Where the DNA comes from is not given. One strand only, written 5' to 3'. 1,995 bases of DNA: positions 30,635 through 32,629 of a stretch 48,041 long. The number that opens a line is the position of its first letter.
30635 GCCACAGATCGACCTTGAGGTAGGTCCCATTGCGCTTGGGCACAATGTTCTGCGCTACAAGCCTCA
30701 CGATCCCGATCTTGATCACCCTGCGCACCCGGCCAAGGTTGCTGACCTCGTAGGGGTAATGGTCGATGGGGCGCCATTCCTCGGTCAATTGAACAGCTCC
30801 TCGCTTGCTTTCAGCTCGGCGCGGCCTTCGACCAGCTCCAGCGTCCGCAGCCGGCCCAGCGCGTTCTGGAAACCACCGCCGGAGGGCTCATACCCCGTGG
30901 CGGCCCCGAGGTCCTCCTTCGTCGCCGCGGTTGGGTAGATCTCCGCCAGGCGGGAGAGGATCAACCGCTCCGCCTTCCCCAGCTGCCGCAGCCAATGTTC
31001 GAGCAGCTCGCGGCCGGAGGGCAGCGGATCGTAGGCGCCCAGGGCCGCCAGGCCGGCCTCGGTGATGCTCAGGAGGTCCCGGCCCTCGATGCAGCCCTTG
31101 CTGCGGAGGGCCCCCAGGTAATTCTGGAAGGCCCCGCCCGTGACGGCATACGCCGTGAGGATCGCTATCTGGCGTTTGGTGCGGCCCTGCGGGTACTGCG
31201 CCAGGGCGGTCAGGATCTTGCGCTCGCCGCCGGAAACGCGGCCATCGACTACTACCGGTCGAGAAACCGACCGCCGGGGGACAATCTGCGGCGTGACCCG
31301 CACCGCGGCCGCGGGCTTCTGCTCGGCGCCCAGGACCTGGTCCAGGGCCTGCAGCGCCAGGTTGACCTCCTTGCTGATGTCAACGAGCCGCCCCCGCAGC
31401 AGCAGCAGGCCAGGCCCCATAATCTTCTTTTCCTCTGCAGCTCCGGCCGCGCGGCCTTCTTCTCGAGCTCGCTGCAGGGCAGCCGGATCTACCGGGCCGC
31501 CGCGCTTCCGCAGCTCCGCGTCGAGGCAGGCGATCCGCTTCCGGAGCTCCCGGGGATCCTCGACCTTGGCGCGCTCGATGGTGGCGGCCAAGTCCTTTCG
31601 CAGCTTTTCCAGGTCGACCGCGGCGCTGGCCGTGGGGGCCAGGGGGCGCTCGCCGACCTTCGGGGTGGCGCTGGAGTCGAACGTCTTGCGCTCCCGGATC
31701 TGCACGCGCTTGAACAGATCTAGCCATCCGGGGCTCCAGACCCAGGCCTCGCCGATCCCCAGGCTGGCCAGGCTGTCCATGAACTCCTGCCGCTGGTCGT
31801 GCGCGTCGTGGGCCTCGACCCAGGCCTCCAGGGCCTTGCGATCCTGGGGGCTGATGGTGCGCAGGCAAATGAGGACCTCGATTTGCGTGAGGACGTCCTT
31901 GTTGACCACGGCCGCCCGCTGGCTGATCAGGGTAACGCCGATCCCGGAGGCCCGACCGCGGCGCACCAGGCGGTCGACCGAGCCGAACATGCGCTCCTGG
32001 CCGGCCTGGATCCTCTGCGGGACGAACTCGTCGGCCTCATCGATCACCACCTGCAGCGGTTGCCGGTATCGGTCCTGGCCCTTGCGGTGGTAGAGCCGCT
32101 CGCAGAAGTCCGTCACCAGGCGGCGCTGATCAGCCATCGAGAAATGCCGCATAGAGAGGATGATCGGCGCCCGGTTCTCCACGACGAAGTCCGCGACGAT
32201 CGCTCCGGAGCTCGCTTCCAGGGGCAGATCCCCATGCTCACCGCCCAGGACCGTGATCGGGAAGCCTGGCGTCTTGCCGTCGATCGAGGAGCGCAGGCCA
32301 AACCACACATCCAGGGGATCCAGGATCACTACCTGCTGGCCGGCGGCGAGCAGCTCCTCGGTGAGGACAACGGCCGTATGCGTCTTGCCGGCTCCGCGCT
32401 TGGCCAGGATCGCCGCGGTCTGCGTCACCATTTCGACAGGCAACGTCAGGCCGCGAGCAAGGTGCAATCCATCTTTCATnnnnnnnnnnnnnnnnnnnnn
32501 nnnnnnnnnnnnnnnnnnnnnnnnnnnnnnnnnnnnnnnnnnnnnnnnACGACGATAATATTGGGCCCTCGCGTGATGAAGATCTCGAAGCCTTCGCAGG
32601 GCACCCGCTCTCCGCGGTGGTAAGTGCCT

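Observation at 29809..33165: ParB-like protein coupled to a HerA/FtsK-type ATPase with tandem winged helices, in one operon with a DNA methyltransferase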

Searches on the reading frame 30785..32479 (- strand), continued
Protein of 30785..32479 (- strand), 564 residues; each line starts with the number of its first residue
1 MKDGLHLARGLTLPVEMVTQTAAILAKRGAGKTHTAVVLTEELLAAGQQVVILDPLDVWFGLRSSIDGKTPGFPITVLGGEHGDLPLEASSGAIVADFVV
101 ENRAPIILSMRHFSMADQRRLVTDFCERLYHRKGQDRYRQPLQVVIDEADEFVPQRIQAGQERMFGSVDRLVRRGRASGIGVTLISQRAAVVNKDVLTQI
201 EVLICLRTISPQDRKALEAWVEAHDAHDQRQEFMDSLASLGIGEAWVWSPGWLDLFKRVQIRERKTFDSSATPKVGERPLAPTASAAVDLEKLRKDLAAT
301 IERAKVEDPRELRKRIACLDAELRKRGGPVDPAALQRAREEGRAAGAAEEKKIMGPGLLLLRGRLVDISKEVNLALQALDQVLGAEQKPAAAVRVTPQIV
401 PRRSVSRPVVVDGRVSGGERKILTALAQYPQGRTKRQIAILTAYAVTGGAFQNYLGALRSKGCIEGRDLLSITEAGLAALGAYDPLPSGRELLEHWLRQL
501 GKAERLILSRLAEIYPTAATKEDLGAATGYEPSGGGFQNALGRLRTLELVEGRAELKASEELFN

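Call 101: search_protein_families(library=pfam, proteins=[L170:4683-5375:+, L170:5296-5733:+, L170:9399-11390:+, L166:8882-10369:+, L046:4582-5955:+, L146:4036-5742:+, L151:8735-10153:+, L010:6786-7094:+, L007:8206-9447:+, L184:3298-4785:+], max_evalue=0.001)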
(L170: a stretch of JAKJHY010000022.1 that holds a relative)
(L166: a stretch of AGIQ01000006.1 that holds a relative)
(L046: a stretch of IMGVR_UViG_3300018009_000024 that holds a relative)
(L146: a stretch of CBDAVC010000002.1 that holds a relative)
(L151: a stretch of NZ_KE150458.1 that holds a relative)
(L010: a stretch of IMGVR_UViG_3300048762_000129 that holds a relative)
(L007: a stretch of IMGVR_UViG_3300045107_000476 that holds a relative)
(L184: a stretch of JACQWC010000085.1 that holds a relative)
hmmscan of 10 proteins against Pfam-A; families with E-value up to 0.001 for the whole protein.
L170:4683-5375:+ (231 aa): 1 family
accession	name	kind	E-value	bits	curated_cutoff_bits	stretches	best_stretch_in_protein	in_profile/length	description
PF21818.3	DUF6884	-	2.3e-13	50.9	30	1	67-175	2-108/135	Family of unknown function (DUF6884)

L170:5296-5733:+ (146 aa): 0 families

L170:9399-11390:+ (664 aa): 0 families

L166:8882-10369:+ (496 aa): 1 family
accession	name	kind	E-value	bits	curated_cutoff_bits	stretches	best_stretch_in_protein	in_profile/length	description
PF00145.23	DNA_methylase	-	3.4e-14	53.4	22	1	165-249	3-86/324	C-5 cytosine-specific DNA methylase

L046:4582-5955:+ (458 aa): 1 family
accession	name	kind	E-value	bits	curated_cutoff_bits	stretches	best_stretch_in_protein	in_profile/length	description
PF00145.23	DNA_methylase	-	2.6e-31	109.7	22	2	5-188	2-164/324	C-5 cytosine-specific DNA methylase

L146:4036-5742:+ (569 aa): 1 family
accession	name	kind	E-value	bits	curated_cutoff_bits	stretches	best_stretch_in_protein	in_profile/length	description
PF00145.23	DNA_methylase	-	2.2e-27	96.8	22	2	9-199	2-169/324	C-5 cytosine-specific DNA methylase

L151:8735-10153:+ (473 aa): 4 families
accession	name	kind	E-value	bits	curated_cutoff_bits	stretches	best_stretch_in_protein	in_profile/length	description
PF14216.11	DUF4326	-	7.4e-25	87.9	25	1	190-263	4-81/82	Domain of unknown function (DUF4326)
PF13223.11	DUF4031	-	1.1e-16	61.2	25.6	1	105-169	12-69/76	Protein of unknown function (DUF4031)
PF00929.31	RNase_T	-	3.6e-10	41.1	24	1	304-467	1-164/164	Exonuclease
PF16473.11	Rv2179c-like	-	0.00039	20.6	27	0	372-467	83-173/177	3'-5' exoribonuclease Rv2179c-like domain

L010:6786-7094:+ (103 aa): 0 families

L007:8206-9447:+ (414 aa): 0 families

L184:3298-4785:+ (496 aa): 2 families
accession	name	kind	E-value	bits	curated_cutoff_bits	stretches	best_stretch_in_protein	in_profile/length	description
PF02195.25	ParB_N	-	1.9e-23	82.8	26.3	1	9-97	4-93/95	ParB N-terminal domain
PF17762.8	HTH_ParB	-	9.1e-18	64.7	22.6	1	101-178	1-79/102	ParB HTH domain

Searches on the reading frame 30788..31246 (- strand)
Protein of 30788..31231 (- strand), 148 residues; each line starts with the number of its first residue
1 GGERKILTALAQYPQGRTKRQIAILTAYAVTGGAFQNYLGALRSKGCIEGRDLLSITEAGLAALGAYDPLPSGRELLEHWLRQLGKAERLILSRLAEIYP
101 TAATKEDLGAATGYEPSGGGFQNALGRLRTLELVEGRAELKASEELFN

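Call 49: search_solved_structures(query=window:30788-31231:-, max_evalue=10)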
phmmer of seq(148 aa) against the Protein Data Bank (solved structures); distinct sequences matched with E-value up to 10: 2.
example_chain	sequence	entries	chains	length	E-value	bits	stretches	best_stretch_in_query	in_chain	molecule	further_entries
9klx_A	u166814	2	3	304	2.7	11.3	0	37-77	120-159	Class I SAM-dependent methyltransferase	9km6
9khp_A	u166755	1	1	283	3.8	10.9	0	37-77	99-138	Class I SAM-dependent methyltransferase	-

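Call 58: search_solved_structures(query=A4, max_evalue=10)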
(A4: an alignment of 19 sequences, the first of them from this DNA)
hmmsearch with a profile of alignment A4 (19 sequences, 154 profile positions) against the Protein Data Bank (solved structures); distinct sequences matched with E-value up to 10: 1.
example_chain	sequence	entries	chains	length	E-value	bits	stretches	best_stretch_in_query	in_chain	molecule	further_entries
8aga_A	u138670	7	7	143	0.1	15.6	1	8-111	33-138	Transcriptional regulator HosA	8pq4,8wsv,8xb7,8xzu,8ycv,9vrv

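Call 68: predict_structure(alignment_id=A4)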
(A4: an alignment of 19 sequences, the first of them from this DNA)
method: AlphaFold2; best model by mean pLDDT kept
length: 153 residues; sequences in the alignment: 19
mean_pLDDT: 95.7   pTM: 0.85
mean pLDDT of the five models: 95.7, 95.2, 95.0, 93.7, 93.2
residues with pLDDT >= 90: 147; 70-90: 4; 50-70: 2; < 50: 0
segments of 3 or more residues with pLDDT < 50: none
pLDDT, mean of each block of 10 residues (from residue 1): 86 97 97 95 98 97 97 94 97 98 97 97 97 97 95 90
secondary structure, 60 per line:
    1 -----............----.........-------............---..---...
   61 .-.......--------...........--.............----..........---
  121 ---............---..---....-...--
elements in order: H6-17 H24-30 H38-49 E58-61 H63-69 H78-88 H91-103 H110-117 H124-135 E144-147

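Call 70: fold_search(model_id=the predicted structure, library=pdb)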
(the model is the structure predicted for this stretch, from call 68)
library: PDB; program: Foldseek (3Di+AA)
matches with E <= 10: 1401; with E <= 0.001: 0
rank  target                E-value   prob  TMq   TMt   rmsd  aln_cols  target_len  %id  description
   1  8iue_P                4.8e-03  0.97  0.33  0.17  15.5       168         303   14  RNA polymerase III pre-initiation complex melting complex 1 (released 2023-05-24)
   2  2v9v                  7.7e-03  0.94  0.31  0.35  13.2       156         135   13  Crystal Structure of Moorella thermoacetica SelB(377-511) (released 2007-09-11)
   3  1lva                  1.0e-02  0.97  0.33  0.20  11.9       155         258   10  Crystal structure of a C-terminal fragment of Moorella thermoacetica elongation factor SelB (released 2002-08-21)
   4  3lst_A                1.2e-02  0.94  0.33  0.16  13.7       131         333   17  Crystal Structure of CalO1, Methyltransferase in Calicheamicin Biosynthesis, SAH bound form (released 2010-03-02)
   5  8ioi_B                1.3e-02  0.94  0.37  0.31  12.4       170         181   16  Crystal Structure of PadR- family transcriptional regulator Rv1176c from Mycobacterium tuberculosis H37Rv. (released 2024-03-13)
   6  6fi9_A                1.7e-02  1.00  0.39  0.41   8.6       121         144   16  Crystal Structure of a zinc-responsive MarR family member, Lactococcus lactis ZitR (released 2019-02-20)
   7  3lmm_D                1.7e-02  0.87  0.31  0.10  14.3       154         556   21  Crystal Structure of the DIP2311 protein from Corynebacterium diphtheriae, Northeast Structural Genomics Consortium Ta (released 2010-02-16)
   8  4yif_D                2.0e-02  1.00  0.41  0.47   9.2       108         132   23  Crystal structure of Rv0880 (released 2015-06-10)
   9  2x4h_B                2.0e-02  0.98  0.35  0.41  11.7       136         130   17  Crystal Structure of the hypothetical protein SSo2273 from Sulfolobus solfataricus (released 2010-07-21)
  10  3lmm_B                2.0e-02  0.80  0.30  0.09  14.0       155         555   20  Crystal Structure of the DIP2311 protein from Corynebacterium diphtheriae, Northeast Structural Genomics Consortium Ta (released 2010-02-16)
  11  4yif_C                2.3e-02  1.00  0.39  0.43   8.9       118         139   21  Crystal structure of Rv0880 (released 2015-06-10)
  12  2fxa_C                2.3e-02  0.96  0.35  0.34   9.9       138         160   16  Structure of the Protease Production Regulatory Protein hpr from Bacillus subtilis. (released 2006-03-14)
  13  4yif_B                2.4e-02  1.00  0.40  0.44   9.4       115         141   23  Crystal structure of Rv0880 (released 2015-06-10)
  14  1wsu_A                2.4e-02  0.94  0.31  0.38  11.7       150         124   10  C-terminal domain of elongation factor selB complexed with SECIS RNA (released 2005-01-25)
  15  5yhx_N                2.5e-02  0.99  0.38  0.39   8.5       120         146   18  Structure of Lactococcus lactis ZitR, wild type (released 2017-12-06)
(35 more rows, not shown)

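Call 83: search_protein_representatives(alignment_id=A4)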
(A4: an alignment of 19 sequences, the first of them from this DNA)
Query: 19 sequences, 154 profile positions. Proteins with E-value up to 0.001 (for the whole library): 8286; up to 1e-10: 6066; up to 1e-30: 1094. The best 150 are listed.
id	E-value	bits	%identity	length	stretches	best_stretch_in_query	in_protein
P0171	2.7e-67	241.5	-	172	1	3-153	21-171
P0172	3.1e-67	241.3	-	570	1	3-154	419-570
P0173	1.2e-66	239.4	-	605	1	4-153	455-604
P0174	3.0e-66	238.1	-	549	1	3-153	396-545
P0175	6.3e-66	237.1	-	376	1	2-153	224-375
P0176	3.6e-65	234.6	-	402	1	2-153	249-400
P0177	9.1e-65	233.3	-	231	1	5-153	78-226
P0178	5.2e-64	230.9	-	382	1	2-153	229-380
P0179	8.1e-64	230.2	-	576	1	2-152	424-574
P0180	1.0e-63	229.9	-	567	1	4-153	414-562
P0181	1.3e-63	229.6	-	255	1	2-153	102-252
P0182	2.1e-63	228.9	-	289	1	3-153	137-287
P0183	2.3e-63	228.8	-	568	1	2-153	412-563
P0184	2.5e-63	228.6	-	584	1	2-153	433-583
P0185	3.6e-63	228.1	-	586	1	3-154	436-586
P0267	4.4e-54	198.6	-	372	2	23-143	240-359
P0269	9.4e-54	197.5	-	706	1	4-153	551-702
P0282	5.1e-53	195.2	-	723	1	2-152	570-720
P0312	2.5e-51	189.7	-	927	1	3-152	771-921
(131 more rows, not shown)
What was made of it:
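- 30788..31021 (-): Winged helix 2 (aa 487-564); stop codon at 30785-30787. The module profile finds 8,286 representative proteins (call 83).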

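Call 103: search_protein_families(library=pfam, proteins=[P0312, P0175, P0267, P0177, P0269, P0282], max_evalue=0.001)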
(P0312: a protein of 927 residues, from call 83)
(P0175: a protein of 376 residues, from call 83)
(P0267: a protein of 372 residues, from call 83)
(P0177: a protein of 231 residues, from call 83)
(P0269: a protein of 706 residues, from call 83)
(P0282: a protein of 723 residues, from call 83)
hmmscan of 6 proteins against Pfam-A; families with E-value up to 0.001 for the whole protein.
P0312 (927 aa): 1 family
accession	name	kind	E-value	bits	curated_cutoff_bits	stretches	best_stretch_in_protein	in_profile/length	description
PF14528.11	LAGLIDADG_3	-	0.0002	22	22.5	0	389-448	7-71/82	LAGLIDADG-like domain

P0175 (376 aa): 1 family
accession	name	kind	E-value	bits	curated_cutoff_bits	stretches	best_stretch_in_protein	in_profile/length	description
PF07799.17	DUF1643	-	2.5e-26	92.8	22.5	1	24-163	1-134/134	Protein of unknown function (DUF1643)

P0267 (372 aa): 2 families
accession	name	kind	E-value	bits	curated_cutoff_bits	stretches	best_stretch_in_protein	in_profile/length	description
PF14947.12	HTH_45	-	3.6e-08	33.7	25.5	0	170-198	35-63/77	Winged helix-turn-helix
PF13545.12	HTH_Crp_2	-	0.00033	21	27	0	149-186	19-54/70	Crp-like helix-turn-helix domain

P0177 (231 aa): 1 family
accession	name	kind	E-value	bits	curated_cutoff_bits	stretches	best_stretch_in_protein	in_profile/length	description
PF01935.23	DUF87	-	1.5e-09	38.7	23.2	1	14-56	19-62/220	Helicase HerA, central domain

P0269 (706 aa): 2 families
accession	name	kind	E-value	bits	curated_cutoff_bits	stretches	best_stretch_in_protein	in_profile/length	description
PF01935.23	DUF87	-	0.00041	20.9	23.2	1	127-172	15-62/220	Helicase HerA, central domain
PF05872.18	HerA_C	-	0.00097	18.3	22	0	249-357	256-360/502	Helicase HerA-like C-terminal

P0282 (723 aa): 2 families
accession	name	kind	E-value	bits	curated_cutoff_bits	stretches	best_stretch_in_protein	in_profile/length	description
PF05872.18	HerA_C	-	2.9e-08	33.3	22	1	225-307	274-357/502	Helicase HerA-like C-terminal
PF01935.23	DUF87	-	3.8e-08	34.1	23.2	1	84-126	18-62/220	Helicase HerA, central domain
